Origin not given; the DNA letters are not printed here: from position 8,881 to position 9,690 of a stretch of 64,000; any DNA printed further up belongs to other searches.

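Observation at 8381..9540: efp is followed directly by a lone SpoIIIAH-like gene; spoIIIAA-AG are absent from the expected position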

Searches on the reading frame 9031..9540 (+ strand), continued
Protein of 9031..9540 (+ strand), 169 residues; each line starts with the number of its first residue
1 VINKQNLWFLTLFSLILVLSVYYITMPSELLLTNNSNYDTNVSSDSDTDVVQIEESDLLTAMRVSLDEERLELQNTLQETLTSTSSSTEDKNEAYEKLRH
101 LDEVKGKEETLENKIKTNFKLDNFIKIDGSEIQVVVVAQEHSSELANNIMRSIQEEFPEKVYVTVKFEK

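Call 13: find_related_loci(query=A1, collection=genome_contigs, flank=10000)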
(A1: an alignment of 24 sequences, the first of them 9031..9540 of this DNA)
Query A1 (169 aa) in genome_contigs; peptide patterns used: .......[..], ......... (x = any residue, [..] = any of these).
599 stretches matched a pattern (row limit reached: there are more); 593 encode a relative of the query (tblastn E <= 1e-3); the best 80 are kept; 80 distinct loci.
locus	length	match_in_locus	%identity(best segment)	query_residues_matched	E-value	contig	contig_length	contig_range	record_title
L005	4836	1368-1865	81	1-169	6e-89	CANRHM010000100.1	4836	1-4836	MAG: uncultured Bacilli bacterium isolate Lapin-032__bin119 genome assembly, contig: Lapin-032__NODE_21706_length_4836_c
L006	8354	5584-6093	81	1-169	9e-89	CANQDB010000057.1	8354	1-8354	MAG: uncultured Bacilli bacterium isolate Lapin-003-2__bin48 genome assembly, contig: Lapin-003-2__NODE_7365_length_8354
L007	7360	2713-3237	67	1-168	5e-74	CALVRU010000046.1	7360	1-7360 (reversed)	MAG: uncultured Bacilli bacterium isolate BRZ_CH__bin90 genome assembly, contig: BRZ_CH__NODE_15384_length_7360_cov_18.5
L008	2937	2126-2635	69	1-169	9e-73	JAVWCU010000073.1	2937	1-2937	MAG: Bacilli bacterium isolate CGS10Y4-bin68 NODE_32084_length_2937_cov_8.065579, whole genome shotgun sequence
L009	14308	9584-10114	64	1-168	2e-67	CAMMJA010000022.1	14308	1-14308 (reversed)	MAG: uncultured Tenericutes bacterium isolate ERR4836966_bin.3_MetaWRAP_v1.1_MAG genome assembly, contig: NODE_4791_leng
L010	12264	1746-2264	62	1-169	6e-67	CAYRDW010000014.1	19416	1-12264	MAG TPA_asm: uncultured Muribaculaceae bacterium isolate SRP294416_co2_517 genome assembly, contig: NODE_2967_length_194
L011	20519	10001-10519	64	1-169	7e-67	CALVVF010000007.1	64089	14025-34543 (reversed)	MAG: uncultured Bacilli bacterium isolate BRZ_QR__bin83 genome assembly, contig: BRZ_QR__NODE_295_length_64089_cov_8.087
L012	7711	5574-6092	63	1-169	4e-65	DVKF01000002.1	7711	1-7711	MAG TPA_asm: Candidatus Scybalousia intestinigallinarum isolate CHK193-12526 CHK193__C14141_L7711_ERR3414588, whole geno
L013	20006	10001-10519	62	1-169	9e-65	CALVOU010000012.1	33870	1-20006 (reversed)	MAG: uncultured Bacilli bacterium isolate BRZ_II__bin7 genome assembly, contig: BRZ_II__NODE_1661_length_33870_cov_8.659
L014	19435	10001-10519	61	1-169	2e-64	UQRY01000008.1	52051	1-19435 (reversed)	uncultured Tenericutes bacterium isolate UMGS592 genome assembly, contig: NODE_377_length_52051_cov_12.238711, whole gen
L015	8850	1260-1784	64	1-169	7e-64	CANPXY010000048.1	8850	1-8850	MAG: uncultured Bacilli bacterium isolate Lapin-005__bin105 genome assembly, contig: Lapin-005__NODE_11047_length_8850_c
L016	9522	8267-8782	59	1-168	3e-63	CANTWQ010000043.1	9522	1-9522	MAG: uncultured Bacilli bacterium isolate dsm_us_coassembly__bin27 genome assembly, contig: dsm_us_coassembly__k59_37978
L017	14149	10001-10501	64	1-169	3e-63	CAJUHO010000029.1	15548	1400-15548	MAG TPA_asm: uncultured Bacilli bacterium isolate MGBC137871 genome assembly, contig: MGBC137871.29, whole genome shotgu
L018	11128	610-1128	61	1-169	2e-62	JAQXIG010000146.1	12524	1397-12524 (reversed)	MAG: bacterium isolate SUG1219 k141_5770297, whole genome shotgun sequence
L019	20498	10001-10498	63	1-169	3e-62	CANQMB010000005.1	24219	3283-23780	MAG: uncultured Bacilli bacterium isolate Lapin-014__bin60 genome assembly, contig: Lapin-014__NODE_1644_length_24219_co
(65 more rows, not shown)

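Call 32: search_solved_structures(query=A1, max_evalue=1, show_alignments=2)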
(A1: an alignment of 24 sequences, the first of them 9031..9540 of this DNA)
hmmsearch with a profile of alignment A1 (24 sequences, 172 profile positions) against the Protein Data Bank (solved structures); distinct sequences matched with E-value up to 1: 4.
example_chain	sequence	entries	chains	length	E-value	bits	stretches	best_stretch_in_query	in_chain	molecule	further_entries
3tuf_A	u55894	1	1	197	5.9e-18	68.7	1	34-171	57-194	Stage III sporulation protein AH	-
3uz0_A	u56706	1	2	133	2.2e-17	66.8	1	49-171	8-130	Stage III sporulation protein AH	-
1is1_A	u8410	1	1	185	0.14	15.3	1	65-120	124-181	RIBOSOME RECYCLING FACTOR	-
4myp_A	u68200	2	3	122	0.17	15.1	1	36-96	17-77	Iron-regulated surface determinant protein A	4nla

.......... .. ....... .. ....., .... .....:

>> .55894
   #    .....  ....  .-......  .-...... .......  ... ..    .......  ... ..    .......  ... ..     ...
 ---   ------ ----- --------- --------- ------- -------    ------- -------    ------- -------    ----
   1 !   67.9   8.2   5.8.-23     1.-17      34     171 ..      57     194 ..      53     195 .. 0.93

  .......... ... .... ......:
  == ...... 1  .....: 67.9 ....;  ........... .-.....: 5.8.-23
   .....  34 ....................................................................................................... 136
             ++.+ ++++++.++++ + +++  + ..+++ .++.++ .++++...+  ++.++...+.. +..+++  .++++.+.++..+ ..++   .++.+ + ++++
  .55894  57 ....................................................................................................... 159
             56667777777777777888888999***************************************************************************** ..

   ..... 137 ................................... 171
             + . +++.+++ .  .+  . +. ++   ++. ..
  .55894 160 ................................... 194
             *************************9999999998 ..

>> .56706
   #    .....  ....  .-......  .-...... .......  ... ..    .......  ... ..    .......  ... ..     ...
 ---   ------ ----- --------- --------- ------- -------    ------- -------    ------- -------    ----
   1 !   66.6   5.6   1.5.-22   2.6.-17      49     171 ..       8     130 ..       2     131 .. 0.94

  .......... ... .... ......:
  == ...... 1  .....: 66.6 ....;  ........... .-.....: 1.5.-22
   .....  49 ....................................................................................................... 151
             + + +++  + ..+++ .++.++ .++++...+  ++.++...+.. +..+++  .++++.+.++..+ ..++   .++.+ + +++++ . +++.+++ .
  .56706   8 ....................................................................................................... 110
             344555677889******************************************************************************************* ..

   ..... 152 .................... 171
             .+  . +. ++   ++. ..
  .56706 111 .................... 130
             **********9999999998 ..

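Call 47: predict_structure(alignment_id=A1)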
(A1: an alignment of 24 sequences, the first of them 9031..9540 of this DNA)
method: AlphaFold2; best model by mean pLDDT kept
length: 169 residues; sequences in the alignment: 24
mean_pLDDT: 76.8   pTM: 0.52
mean pLDDT of the five models: 76.8, 75.8, 74.4, 73.4, 72.4
residues with pLDDT >= 90: 9; 70-90: 125; 50-70: 10; < 50: 25
segments of 3 or more residues with pLDDT < 50: 29-53
pLDDT, mean of each block of 10 residues (from residue 1): 74 87 63 40 34 61 85 89 87 89 88 87 85 83 86 85 82
secondary structure, 60 per line:
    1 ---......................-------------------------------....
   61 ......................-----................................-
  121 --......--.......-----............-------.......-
elements in order: H4-25 H57-82 H88-119 E123-128 E131-137 H143-154 E162-168

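Call 52: fold_search(model_id=the predicted structure, library=pdb)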
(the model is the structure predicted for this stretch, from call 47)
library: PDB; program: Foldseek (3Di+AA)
matches with E <= 10: 710; with E <= 0.001: 3
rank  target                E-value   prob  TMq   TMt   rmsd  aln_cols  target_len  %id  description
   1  3tuf_A                1.1e-08  1.00  0.58  0.84   2.5       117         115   31  Structure of the SpoIIQ-SpoIIIAH pore forming complex. (released 2012-03-14)
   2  3uz0_C                1.6e-08  1.00  0.64  0.94   1.3       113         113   32  Crystal Structure of SpoIIIAH and SpoIIQ Complex (released 2012-03-21)
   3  3uz0_A                3.0e-08  1.00  0.60  0.87   2.3       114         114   31  Crystal Structure of SpoIIIAH and SpoIIQ Complex (released 2012-03-21)
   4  8cdr_g                2.5e-02  0.99  0.34  0.29   3.6        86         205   10  Translocation intermediate 2 (TI-2) of 80S S. cerevisiae ribosome with ligands and eEF2 in the presence of sordarin (released 2023-09-20)
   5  8j7y_A                2.7e-02  0.72  0.24  0.17   6.7        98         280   10  Cryo-EM structure of hZnT7DeltaHis-loop-Fab complex in zinc-bound state, determined in outward-facing conformation (released 2023-09-20)
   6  2pn2                  3.5e-02  0.63  0.21  0.24   7.5        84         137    8  CRYSTAL STRUCTURE OF A PUTATIVE OSMOTIC STRESS INDUCED AND DETOXIFICATION RESPONSE PROTEIN (PSYC_0566) FROM PSYCHROBACTE (released 2007-05-08)
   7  7oyc_D2               3.7e-02  0.97  0.28  0.22   3.5        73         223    5  Cryo-EM structure of the Xenopus egg 80S ribosome (released 2022-07-20)
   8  1yj7_A                4.5e-02  1.00  0.37  0.40   2.7        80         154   12  Crystal structure of enteropathogenic E.coli (EPEC) type III secretion system protein EscJ (released 2005-06-07)
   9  1yj7_D                4.5e-02  1.00  0.36  0.38   3.0        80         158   12  Crystal structure of enteropathogenic E.coli (EPEC) type III secretion system protein EscJ (released 2005-06-07)
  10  8y9b_A                4.8e-02  0.97  0.28  0.56   3.6        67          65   13  TcdB1 in complex with mini-binder (released 2024-08-28)
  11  3byr                  4.8e-02  0.91  0.28  0.47   4.1        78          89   18  Mode of Action of a Putative Zinc Transporter CzrB (Zn form) (released 2008-09-23)
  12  8v3w_4                5.5e-02  0.90  0.32  0.36  16.9       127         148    9  CryoEM Structure of Diffocin - precontracted - Baseplate - focused refinement on triplex region (released 2024-08-28)
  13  8j7w_B                5.9e-02  0.57  0.23  0.17   6.7        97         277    9  Cryo-EM structure of hZnT7-Fab complex in zinc state 2, determined in heterogeneous conformations- one subunit in an i (released 2023-09-20)
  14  8j80_B                6.3e-02  0.54  0.24  0.17   6.6        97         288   10  Cryo-EM structure of hZnT7-Fab complex in zinc state 1, determined in heterogeneous conformations- one subunit in an i (released 2023-09-20)
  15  8g5y_SD               6.7e-02  0.94  0.27  0.21   3.4        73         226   10  mRNA decoding in human is kinetically and structurally distinct from bacteria (IC state) (released 2023-04-19)
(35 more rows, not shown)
